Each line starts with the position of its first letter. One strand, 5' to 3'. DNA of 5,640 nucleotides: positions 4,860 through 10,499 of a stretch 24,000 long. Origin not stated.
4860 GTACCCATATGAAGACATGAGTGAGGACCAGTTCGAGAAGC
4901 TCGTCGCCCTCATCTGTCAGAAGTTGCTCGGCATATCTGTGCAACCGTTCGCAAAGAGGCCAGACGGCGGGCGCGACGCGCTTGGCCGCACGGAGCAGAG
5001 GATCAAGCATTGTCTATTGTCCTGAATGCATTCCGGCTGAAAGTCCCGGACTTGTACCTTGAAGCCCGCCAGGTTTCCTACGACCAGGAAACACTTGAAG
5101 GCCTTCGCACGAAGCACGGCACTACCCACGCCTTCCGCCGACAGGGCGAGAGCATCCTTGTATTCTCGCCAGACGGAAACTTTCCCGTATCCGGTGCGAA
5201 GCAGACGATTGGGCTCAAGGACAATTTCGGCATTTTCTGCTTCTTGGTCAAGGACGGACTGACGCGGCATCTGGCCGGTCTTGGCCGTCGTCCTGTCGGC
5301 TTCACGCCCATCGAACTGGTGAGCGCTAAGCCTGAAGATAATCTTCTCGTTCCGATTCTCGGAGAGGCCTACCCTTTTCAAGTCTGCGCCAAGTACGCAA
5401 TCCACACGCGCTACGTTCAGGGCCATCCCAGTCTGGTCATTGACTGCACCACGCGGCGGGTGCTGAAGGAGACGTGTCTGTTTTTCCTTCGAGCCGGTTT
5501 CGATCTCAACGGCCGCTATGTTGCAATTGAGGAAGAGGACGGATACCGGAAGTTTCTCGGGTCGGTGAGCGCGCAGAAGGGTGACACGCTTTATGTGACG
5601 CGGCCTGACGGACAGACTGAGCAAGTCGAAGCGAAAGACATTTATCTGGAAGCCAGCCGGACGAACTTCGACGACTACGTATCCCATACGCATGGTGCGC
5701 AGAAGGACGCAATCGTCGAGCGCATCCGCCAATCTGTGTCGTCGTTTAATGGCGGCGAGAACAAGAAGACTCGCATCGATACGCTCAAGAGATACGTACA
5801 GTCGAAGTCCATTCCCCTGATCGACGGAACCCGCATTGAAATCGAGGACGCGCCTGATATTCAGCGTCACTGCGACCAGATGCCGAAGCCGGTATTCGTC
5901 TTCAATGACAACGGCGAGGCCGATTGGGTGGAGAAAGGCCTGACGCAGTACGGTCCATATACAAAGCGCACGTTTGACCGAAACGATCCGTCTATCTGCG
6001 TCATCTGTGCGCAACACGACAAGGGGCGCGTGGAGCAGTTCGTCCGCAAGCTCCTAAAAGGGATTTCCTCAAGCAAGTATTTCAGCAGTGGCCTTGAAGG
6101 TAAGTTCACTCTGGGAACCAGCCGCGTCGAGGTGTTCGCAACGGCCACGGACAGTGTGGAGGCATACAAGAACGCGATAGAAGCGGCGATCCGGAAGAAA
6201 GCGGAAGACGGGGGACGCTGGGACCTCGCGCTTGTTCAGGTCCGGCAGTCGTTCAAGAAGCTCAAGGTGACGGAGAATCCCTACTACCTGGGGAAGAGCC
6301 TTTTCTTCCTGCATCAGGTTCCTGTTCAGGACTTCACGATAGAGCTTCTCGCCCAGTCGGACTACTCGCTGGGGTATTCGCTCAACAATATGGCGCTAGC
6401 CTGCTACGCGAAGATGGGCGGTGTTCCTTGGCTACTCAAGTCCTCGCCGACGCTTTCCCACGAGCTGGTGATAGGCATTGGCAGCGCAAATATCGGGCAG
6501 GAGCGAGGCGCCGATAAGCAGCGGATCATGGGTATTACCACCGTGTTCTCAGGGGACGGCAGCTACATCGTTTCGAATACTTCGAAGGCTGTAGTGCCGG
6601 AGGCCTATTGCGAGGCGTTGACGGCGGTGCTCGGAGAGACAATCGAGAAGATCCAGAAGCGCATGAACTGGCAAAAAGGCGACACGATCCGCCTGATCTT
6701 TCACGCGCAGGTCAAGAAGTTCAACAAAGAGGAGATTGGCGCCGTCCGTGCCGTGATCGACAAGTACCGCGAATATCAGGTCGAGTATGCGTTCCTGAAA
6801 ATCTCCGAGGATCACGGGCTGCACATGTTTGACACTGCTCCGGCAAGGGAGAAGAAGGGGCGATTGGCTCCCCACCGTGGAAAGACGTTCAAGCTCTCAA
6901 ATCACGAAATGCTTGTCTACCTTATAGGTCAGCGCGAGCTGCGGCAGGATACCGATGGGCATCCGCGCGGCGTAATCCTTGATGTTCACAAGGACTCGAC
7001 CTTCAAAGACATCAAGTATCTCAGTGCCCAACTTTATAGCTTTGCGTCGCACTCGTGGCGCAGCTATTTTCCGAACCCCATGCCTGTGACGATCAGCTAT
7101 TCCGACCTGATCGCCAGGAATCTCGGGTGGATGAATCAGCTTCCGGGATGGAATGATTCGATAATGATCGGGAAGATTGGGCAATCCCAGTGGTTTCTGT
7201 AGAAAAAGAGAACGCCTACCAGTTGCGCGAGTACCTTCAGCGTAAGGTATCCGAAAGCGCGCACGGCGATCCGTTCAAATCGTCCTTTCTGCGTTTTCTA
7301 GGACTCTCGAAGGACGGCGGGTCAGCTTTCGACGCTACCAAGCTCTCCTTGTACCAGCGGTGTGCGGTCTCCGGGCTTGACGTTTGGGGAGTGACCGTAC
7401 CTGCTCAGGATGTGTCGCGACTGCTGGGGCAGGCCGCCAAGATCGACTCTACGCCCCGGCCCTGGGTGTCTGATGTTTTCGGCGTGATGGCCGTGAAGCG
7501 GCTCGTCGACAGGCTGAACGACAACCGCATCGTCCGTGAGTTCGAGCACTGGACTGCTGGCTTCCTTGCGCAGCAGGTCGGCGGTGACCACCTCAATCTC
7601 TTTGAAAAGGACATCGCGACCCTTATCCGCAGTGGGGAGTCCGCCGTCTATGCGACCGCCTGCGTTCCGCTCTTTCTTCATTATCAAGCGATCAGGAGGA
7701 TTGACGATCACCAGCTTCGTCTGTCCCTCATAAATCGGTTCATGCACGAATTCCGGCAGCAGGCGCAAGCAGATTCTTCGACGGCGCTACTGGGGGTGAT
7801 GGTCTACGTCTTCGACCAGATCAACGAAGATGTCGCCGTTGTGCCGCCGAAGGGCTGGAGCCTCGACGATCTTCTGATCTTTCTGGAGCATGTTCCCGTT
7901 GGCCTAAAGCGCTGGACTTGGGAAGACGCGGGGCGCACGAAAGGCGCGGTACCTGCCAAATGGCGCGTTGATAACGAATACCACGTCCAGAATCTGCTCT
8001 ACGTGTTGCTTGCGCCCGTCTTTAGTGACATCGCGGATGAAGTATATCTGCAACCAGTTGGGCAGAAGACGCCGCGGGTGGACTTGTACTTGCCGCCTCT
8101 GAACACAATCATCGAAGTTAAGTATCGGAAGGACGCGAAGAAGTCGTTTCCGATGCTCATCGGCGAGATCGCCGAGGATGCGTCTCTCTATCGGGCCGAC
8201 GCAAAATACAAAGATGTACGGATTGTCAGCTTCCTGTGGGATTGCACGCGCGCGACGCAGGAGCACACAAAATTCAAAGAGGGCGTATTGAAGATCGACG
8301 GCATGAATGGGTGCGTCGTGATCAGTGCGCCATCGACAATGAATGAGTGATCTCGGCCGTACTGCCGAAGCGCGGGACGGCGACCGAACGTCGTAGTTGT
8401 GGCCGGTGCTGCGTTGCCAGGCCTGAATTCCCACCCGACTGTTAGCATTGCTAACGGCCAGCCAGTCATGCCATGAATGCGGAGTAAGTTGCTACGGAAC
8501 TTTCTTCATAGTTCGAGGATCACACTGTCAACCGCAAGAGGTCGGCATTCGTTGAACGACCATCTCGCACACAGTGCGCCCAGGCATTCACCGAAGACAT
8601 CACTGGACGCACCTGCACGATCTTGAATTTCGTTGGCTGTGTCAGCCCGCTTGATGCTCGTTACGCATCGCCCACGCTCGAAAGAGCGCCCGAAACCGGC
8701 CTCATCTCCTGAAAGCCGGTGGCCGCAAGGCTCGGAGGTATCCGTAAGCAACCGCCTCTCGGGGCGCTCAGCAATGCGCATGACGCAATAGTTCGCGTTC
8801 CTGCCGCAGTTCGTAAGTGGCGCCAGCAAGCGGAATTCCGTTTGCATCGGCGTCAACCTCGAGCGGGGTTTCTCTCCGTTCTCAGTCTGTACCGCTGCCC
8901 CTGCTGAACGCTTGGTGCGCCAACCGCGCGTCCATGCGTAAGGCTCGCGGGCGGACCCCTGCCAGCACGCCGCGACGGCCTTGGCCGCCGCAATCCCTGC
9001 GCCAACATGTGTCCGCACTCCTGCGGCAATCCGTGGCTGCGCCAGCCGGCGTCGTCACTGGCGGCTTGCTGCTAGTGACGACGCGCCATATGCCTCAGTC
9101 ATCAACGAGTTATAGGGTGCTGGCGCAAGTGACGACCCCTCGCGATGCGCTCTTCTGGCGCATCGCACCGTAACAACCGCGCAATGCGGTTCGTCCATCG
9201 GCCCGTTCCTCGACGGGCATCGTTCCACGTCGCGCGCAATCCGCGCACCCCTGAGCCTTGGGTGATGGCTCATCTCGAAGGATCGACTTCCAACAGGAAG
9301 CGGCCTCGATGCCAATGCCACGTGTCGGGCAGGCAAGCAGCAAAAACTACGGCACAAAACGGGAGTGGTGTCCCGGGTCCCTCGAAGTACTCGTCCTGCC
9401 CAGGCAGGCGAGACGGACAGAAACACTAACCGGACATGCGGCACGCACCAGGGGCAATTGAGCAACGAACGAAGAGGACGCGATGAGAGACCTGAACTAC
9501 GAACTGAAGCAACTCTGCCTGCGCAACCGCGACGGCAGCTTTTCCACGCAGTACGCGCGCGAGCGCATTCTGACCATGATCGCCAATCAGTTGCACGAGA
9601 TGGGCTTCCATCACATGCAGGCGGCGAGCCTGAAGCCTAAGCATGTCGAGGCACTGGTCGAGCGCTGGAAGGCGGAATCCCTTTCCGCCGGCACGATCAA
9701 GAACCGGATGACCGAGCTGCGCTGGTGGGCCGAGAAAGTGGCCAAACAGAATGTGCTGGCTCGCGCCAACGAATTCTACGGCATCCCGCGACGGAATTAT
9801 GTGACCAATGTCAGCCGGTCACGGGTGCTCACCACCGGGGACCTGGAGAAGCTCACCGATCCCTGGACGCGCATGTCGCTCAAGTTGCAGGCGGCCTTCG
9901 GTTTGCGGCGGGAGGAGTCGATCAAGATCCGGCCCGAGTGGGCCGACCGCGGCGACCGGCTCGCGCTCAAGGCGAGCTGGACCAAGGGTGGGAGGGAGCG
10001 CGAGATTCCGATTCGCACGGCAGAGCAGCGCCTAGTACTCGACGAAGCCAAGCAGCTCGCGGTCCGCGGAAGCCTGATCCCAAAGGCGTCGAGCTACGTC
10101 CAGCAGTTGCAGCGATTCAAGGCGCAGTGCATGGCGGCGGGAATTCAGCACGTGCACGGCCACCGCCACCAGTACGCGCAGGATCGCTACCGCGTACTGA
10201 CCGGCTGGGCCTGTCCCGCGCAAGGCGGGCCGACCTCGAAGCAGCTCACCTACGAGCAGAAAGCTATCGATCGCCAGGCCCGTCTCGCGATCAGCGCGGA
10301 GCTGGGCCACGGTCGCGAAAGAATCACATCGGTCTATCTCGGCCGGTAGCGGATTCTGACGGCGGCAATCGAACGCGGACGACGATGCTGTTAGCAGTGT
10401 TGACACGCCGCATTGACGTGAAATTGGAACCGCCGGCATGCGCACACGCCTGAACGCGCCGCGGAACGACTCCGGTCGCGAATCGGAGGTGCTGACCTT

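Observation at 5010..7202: Catalytically degenerate long Argonaute (long-B-like pAgo)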

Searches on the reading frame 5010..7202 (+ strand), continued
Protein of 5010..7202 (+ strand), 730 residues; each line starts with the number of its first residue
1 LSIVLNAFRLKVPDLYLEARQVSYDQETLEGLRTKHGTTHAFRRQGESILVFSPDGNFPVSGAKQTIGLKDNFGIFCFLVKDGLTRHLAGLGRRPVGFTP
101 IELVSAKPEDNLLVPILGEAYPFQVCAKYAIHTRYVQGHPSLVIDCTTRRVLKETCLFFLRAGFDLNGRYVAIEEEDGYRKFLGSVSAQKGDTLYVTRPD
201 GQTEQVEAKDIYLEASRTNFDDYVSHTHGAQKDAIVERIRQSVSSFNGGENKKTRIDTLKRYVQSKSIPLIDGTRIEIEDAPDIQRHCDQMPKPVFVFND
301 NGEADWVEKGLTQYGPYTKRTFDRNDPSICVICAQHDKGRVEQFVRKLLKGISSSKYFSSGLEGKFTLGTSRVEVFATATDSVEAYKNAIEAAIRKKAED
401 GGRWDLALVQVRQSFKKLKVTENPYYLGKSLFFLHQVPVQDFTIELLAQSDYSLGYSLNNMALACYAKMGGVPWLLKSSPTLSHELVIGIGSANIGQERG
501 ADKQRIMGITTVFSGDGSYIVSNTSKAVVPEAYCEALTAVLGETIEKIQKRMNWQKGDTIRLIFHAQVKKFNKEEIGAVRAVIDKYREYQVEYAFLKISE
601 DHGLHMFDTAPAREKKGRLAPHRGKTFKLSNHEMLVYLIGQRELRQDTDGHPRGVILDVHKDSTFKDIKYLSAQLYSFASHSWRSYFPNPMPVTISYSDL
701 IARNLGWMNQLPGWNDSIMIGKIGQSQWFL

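Call 74: fold_search(model_id=the predicted structure, library=pdb)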
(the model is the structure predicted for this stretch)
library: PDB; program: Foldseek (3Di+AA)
matches with E <= 10: 1296; with E <= 0.001: 231
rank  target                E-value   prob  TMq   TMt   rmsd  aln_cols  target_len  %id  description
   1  6d9k_F                1.4e-62  1.00  0.91  0.88   3.1       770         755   25  Ternary RsAgo Complex with Guide RNA and Target DNA Containing A-G Non-canonical Pair (released 2018-07-25)
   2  6d8p_B                2.2e-61  1.00  0.90  0.88   3.1       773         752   25  Ternary RsAgo Complex Containing Guide RNA Paired with Target DNA (released 2018-07-25)
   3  6d8a_A                2.3e-61  1.00  0.92  0.88   3.1       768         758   26  RsAgo Ternary Complex with guide RNA and Target DNA Containing A-A Bulge Within the Seed Segment of the Target Strand (released 2018-07-25)
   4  5awh_A                2.8e-61  1.00  0.91  0.88   3.1       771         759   26  Rhodobacter sphaeroides Argonaute in complex with guide RNA/target DNA heteroduplex (released 2016-07-06)
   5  5awh_B                3.2e-59  1.00  0.87  0.89   3.0       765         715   24  Rhodobacter sphaeroides Argonaute in complex with guide RNA/target DNA heteroduplex (released 2016-07-06)
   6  9jh8_A                4.4e-33  1.00  0.71  0.69   5.8       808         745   15  Cryo-EM structure of CpAgo_gDNA-tg_ssDNA monomeric ternary complex (released 2025-07-30)
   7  6qzk_A                9.6e-33  1.00  0.69  0.68   6.3       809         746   14  Structure of Clostridium butyricum Argonaute bound to a guide DNA (5' deoxycytidine) and a 19-mer target DNA (released 2019-04-24)
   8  5guh_A                1.9e-30  1.00  0.66  0.64   8.0       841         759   12  Crystal structure of silkworm PIWI-clade Argonaute Siwi bound to piRNA (released 2016-10-19)
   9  9jh7_A                1.8e-29  1.00  0.65  0.64   7.5       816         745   14  Cryo-EM structure of CpAgo in complex with the 5'-P guide DNA. (released 2025-07-30)
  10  8xhv_A                5.4e-29  1.00  0.68  0.69   5.9       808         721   12  Structure of the Argonaute protein from Kurthia massiliensis in complex with guide DNA (released 2025-01-01)
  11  8xjw_A                1.2e-28  1.00  0.68  0.72   5.5       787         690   13  Structure of the Argonaute protein from Kurthia massiliensis in complex with guide DNA and 19-mer target RNA (released 2024-12-18)
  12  1yvu                  2.1e-28  1.00  0.60  0.64   7.1       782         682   15  Crystal structure of A. aeolicus Argonaute (released 2005-08-09)
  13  8xjx_A                2.3e-28  1.00  0.70  0.73   5.4       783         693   13  Structure of the Argonaute protein from Kurthia massiliensis in complex with guide DNA and 19-mer target DNA (released 2025-01-01)
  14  9nhb_A                2.3e-28  1.00  0.66  0.64   7.8       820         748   11  Cryo-EM structure of SIWI-piRNA-target(25-nt)-GTSF1 complex (released 2025-09-17)
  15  9nhc_A                2.5e-28  1.00  0.71  0.69   6.8       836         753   11  Cryo-EM structure of SIWI-piRNA-target(49-nt)-GTSF1-Maelstrom complex (released 2025-09-17)
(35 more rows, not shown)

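Call 82: search_protein_families(library=ncbifam, proteins=[window:5010-7202:+], max_evalue=0.001)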
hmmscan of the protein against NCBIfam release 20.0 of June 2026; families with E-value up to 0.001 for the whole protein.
window:5010-7202:+ (730 aa): 1 family
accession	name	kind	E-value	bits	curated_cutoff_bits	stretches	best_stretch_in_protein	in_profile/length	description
NF052569.1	ProtArgonAgoRhdb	equivalog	8.1e-101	338.6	700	1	161-730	171-759/759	protein argonaute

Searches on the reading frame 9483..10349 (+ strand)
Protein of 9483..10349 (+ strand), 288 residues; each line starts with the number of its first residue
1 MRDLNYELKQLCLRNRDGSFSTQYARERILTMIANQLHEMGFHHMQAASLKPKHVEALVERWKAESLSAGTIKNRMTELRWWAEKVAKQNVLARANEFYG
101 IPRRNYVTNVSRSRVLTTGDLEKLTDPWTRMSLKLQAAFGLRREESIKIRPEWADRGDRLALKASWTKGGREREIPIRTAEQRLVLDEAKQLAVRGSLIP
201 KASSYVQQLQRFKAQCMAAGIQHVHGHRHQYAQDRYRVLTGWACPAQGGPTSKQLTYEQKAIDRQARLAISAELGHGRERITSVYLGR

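Call 26: search_protein_families(library=pfam, proteins=[window:9483-10349:+], max_evalue=0.001)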
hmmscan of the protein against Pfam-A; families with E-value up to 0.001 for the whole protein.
window:9483-10349:+ (288 aa): 2 families
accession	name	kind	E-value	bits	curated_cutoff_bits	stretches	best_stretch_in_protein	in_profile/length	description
PF12834.13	Phage_int_SAM_2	-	4.6e-18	66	22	1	1-83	1-85/91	Phage integrase, N-terminal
PF12835.12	Integrase_1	-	1.1e-10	42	23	1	123-234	27-149/149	Integrase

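Call 82: search_protein_families(library=ncbifam, proteins=[window:9483-10349:+], max_evalue=0.001)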
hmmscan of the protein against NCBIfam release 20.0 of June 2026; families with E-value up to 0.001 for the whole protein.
window:9483-10349:+ (288 aa): 0 families
